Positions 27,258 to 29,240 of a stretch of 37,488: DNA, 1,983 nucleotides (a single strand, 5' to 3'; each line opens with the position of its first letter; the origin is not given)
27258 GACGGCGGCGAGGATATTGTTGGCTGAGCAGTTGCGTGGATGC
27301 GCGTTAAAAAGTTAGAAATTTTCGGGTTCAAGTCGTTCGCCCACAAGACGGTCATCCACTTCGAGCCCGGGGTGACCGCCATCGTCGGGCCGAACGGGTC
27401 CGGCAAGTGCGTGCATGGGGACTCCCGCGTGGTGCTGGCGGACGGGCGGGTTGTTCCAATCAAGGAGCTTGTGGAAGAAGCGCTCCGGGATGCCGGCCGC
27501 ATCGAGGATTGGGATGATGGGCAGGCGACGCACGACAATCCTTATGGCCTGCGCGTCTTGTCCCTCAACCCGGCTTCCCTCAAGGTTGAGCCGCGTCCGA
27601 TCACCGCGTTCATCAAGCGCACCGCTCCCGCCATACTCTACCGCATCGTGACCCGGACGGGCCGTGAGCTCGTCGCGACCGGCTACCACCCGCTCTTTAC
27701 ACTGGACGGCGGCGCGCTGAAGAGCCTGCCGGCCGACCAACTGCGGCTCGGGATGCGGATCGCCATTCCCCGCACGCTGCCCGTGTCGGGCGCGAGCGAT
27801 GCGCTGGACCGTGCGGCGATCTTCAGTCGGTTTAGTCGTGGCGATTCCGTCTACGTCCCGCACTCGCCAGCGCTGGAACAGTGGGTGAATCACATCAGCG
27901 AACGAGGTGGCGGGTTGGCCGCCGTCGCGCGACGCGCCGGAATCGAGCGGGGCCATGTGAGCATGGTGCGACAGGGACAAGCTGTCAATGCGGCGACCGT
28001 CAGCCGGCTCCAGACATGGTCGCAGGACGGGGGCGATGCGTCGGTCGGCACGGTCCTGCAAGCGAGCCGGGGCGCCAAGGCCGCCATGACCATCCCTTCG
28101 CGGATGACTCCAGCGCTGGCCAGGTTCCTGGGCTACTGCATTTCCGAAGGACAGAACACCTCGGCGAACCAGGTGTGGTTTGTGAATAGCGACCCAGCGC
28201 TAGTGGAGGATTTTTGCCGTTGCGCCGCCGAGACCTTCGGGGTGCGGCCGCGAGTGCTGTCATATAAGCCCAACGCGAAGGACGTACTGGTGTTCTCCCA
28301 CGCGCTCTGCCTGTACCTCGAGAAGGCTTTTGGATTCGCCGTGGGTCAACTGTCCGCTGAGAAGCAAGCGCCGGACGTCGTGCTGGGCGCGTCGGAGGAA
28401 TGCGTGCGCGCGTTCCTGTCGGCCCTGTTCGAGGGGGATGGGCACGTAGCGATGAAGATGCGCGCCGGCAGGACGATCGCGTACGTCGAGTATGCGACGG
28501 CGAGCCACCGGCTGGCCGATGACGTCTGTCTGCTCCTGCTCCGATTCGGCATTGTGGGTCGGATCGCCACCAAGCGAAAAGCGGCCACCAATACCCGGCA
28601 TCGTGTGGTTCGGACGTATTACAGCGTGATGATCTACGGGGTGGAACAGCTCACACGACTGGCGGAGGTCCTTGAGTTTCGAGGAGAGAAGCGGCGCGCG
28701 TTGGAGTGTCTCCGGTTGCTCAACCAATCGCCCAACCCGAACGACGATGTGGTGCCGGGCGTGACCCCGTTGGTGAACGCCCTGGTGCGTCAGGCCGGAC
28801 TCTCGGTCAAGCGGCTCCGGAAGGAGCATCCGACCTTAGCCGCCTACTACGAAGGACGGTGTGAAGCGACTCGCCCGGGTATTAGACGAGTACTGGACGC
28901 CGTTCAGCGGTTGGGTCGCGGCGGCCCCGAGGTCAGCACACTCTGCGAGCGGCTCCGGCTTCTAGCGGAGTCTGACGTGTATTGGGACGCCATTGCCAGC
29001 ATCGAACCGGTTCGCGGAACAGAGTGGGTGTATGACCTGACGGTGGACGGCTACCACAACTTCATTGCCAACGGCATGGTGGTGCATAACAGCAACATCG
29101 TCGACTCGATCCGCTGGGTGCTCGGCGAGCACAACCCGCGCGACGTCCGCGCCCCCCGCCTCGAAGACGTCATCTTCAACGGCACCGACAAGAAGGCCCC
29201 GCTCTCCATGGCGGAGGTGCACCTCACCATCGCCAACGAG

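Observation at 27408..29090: Full-length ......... intein splitting the Walker A (P-loop) of SMC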

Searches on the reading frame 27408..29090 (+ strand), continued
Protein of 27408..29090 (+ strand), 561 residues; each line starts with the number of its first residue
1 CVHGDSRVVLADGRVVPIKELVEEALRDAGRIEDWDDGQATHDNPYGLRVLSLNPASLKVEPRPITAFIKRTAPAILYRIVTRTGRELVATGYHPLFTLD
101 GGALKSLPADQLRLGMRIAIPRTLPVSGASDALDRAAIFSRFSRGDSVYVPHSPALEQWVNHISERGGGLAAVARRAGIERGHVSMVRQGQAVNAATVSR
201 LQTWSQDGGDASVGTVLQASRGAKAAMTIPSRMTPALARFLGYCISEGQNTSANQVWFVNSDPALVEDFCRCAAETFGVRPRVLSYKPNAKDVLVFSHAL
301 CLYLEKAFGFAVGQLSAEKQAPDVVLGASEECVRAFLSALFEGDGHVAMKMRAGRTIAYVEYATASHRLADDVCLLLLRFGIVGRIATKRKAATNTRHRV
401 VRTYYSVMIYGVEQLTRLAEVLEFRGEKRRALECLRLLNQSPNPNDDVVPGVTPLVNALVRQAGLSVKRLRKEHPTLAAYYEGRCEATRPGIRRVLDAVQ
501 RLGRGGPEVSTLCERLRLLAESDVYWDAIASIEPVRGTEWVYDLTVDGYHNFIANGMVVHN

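Call 49: fold_search(model_id=the predicted structure, library=pdb)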
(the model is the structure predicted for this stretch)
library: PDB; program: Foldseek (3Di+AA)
matches with E <= 10: 387; with E <= 0.001: 62
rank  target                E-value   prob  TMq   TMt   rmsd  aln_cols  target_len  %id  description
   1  7qss                  8.2e-27  1.00  0.65  0.83   4.7       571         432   19  Crystal structure of homing endonuclease-associated TliVMA intein (C1A) (released 2022-03-30)
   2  2cw7                  6.7e-25  1.00  0.69  0.72   5.6       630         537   19  Crystal structure of intein homing endonuclease II (released 2006-04-18)
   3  7qsu                  7.8e-23  1.00  0.55  0.81   6.4       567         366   17  Crystal structure of homing endonuclease-associated TliVMA intein (C1A, d333-339) (released 2022-03-30)
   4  7qst                  3.0e-19  1.00  0.53  0.79   5.4       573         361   16  Crystal structure of homing endonuclease-associated PhoVMA intein (C1A) (released 2022-03-30)
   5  1dq3                  1.4e-18  1.00  0.54  0.65   7.3       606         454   16  CRYSTAL STRUCTURE OF AN ARCHAEAL INTEIN-ENCODED HOMING ENDONUCLEASE PI-PFUI (released 2000-07-05)
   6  1vde_A                5.6e-10  1.00  0.39  0.49  24.5       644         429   12  PI-SCEI, A HOMING ENDONUCLEASE WITH PROTEIN SPLICING ACTIVITY (released 1998-04-08)
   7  1vde_B                7.5e-10  1.00  0.39  0.49  26.1       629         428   13  PI-SCEI, A HOMING ENDONUCLEASE WITH PROTEIN SPLICING ACTIVITY (released 1998-04-08)
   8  1jva_B                8.3e-10  1.00  0.39  0.49  25.6       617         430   11  CRYSTAL STRUCTURE OF THE VMA1-DERIVED ENDONUCLEASE BEARING THE N AND C EXTEIN PROPEPTIDES (released 2002-08-29)
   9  1um2_B                8.3e-10  1.00  0.39  0.50  25.8       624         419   12  Crystal Structure of the Vma1-Derived Endonuclease with the Ligated Extein Segment (released 2004-09-22)
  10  1ef0_A                1.0e-09  1.00  0.40  0.51  24.8       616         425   13  CRYSTAL STRUCTURE OF PI-SCEI MINIPRECURSOR (released 2000-06-07)
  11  1um2_A                1.7e-09  1.00  0.39  0.50  26.7       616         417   13  Crystal Structure of the Vma1-Derived Endonuclease with the Ligated Extein Segment (released 2004-09-22)
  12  1lws_A                4.2e-09  1.00  0.39  0.49  23.7       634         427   13  Crystal structure of the intein homing endonuclease PI-SceI bound to its recognition sequence (released 2002-09-27)
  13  1dfa                  8.1e-09  1.00  0.37  0.49  21.7       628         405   11  CRYSTAL STRUCTURE OF PI-SCEI IN C2 SPACE GROUP (released 1999-12-08)
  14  1jva_A                1.3e-08  1.00  0.38  0.47  25.8       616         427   12  CRYSTAL STRUCTURE OF THE VMA1-DERIVED ENDONUCLEASE BEARING THE N AND C EXTEIN PROPEPTIDES (released 2002-08-29)
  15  1lwt_A                1.6e-08  1.00  0.37  0.44  26.6       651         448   13  Crystal structure of the intein homing endonuclease PI-SceI bound to its substrate DNA (Ca2+ free) (released 2002-09-27)
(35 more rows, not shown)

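Call 54: find_related_loci(query=A1, collection=viral_contigs, flank=3000)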
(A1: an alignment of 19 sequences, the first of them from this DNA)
Query A1 (561 aa) in viral_contigs; peptide patterns used: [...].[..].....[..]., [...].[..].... (x = any residue, [..] = any of these).
88 stretches matched a pattern, but none encodes a relative of the query by tblastn (E <= 1e-3).

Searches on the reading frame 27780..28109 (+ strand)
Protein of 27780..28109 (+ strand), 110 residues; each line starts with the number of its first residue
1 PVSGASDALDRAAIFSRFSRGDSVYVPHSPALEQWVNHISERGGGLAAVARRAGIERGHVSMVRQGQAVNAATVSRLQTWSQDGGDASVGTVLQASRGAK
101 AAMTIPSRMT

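Call 65: search_protein_families(library=pfam, proteins=[window:27780-28109:+], max_evalue=1)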
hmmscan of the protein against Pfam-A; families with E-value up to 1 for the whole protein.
seq(110 aa): 2 families
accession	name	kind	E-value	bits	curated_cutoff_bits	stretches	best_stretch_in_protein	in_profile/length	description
PF17754.6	TetR_C_14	-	0.047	14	22.7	1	47-95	55-102/112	MftR C-terminal domain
PF15943.11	YdaS_toxin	-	0.12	12.7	30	1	41-74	6-40/65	Bacterial toxin YdaS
